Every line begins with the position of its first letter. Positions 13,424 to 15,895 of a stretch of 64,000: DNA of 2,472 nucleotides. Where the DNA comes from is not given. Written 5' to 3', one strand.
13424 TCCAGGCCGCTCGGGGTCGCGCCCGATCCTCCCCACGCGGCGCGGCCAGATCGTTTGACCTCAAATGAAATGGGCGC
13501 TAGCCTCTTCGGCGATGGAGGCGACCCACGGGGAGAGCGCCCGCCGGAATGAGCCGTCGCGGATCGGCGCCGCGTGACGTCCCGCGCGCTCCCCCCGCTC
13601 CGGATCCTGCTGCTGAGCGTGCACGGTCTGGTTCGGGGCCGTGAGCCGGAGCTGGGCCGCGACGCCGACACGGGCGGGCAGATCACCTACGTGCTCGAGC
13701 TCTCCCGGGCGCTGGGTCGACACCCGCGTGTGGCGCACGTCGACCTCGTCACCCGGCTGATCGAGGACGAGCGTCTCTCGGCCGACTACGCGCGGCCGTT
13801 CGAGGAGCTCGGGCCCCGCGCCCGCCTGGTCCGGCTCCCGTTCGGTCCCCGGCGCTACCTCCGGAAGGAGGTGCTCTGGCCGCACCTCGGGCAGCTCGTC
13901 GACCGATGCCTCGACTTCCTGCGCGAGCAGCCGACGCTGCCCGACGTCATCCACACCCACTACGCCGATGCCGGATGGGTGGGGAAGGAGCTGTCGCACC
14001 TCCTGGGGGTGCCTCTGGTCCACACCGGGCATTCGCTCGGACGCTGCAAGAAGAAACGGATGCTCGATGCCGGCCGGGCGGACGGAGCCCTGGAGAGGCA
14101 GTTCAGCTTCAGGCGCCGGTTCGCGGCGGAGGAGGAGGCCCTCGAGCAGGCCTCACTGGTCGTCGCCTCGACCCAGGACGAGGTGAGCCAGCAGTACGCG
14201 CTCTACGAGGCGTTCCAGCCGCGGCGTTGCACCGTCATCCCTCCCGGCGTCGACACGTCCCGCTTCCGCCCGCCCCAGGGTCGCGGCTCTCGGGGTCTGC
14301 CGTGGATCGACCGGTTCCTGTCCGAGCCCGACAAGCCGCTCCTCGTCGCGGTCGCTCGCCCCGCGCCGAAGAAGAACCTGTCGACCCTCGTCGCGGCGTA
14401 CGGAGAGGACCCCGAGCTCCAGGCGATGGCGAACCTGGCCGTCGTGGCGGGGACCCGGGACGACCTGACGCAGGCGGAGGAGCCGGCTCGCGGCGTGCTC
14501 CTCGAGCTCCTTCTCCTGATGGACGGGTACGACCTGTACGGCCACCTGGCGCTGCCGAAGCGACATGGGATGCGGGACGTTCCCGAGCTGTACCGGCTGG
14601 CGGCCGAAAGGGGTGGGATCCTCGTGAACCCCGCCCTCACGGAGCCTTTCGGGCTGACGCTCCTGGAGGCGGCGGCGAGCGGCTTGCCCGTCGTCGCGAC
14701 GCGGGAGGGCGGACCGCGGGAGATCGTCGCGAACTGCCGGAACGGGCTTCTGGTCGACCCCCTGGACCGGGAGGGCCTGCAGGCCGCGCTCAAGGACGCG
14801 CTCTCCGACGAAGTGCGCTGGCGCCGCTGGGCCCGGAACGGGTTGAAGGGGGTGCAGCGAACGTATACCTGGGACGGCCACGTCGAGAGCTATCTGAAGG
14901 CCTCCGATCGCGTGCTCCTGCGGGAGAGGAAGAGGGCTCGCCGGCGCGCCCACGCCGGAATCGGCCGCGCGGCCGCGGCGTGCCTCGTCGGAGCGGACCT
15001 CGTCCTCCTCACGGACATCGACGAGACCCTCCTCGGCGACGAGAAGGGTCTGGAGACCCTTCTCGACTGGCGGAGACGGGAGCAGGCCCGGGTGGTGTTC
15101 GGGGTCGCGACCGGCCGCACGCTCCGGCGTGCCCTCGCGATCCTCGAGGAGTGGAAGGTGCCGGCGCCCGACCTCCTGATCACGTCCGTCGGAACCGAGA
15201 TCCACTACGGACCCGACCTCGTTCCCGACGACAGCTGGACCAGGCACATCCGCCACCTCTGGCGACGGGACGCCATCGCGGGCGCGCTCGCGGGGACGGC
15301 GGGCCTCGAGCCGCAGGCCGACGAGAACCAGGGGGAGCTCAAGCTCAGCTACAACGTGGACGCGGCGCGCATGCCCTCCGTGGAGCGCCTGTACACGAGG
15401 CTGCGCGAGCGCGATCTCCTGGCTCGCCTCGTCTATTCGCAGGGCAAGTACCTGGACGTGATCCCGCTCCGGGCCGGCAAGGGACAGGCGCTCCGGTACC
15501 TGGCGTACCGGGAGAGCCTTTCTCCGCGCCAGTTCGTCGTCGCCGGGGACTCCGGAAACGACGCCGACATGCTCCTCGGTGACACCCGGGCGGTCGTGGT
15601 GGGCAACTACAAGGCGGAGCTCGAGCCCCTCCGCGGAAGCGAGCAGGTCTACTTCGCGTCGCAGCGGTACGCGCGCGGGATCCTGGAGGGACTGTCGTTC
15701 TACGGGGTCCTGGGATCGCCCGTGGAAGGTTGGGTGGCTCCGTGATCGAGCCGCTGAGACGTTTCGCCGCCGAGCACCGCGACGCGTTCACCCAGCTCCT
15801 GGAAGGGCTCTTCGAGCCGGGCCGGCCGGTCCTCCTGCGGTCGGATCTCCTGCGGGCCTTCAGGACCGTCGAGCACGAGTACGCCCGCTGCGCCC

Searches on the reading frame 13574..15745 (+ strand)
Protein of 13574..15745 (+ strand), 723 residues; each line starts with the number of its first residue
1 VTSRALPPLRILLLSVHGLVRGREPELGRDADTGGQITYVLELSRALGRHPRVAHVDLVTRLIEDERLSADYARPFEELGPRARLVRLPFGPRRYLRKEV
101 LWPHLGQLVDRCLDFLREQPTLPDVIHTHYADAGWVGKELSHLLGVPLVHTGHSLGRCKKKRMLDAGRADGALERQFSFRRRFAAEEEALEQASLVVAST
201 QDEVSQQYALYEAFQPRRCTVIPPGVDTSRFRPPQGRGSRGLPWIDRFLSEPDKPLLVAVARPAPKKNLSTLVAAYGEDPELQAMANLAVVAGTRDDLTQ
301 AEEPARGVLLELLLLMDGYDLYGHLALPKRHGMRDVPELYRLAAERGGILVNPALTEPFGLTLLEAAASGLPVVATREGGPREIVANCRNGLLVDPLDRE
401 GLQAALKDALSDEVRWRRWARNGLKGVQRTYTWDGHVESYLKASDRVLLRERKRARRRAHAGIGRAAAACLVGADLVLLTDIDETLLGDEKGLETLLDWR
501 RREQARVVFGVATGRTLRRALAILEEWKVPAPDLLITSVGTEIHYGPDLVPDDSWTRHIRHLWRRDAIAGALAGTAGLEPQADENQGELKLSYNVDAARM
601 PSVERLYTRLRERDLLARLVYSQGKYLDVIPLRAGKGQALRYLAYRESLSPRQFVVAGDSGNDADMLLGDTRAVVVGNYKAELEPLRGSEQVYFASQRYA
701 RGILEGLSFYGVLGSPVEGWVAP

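Call 59: search_protein_families(library=pfam, proteins=[window:13574-15745:+], max_evalue=0.00001)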
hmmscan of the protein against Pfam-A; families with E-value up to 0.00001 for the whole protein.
window:13574-15745:+ (723 aa): 7 families
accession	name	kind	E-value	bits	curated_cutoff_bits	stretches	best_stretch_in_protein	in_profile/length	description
PF05116.19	S6PP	-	6.1e-77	259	20.3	1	475-711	2-246/247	Sucrose-6F-phosphate phosphohydrolase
PF00534.26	Glycos_transf_1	-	9.9e-22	77.7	26.4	1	250-423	11-169/172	Glycosyl transferases group 1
PF13692.12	Glyco_trans_1_4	-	3.6e-17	63.4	27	1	256-412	3-142/142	Glycosyl transferases group 1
PF13439.12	Glyco_transf_4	-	9.5e-17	62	28.5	1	34-230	2-170/170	Glycosyltransferase Family 4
PF13579.12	Glyco_trans_4_4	-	1.6e-16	61.5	29.7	1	34-225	1-158/158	Glycosyl transferase 4-like domain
PF08282.18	Hydrolase_3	-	2e-12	47.9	20.9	1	606-683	157-235/255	haloacid dehalogenase-like hydrolase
PF00862.26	GT-B_Sucrose_synth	-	2.7e-11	43.3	23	1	10-206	15-223/290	Sucrose synthase first GT-B domain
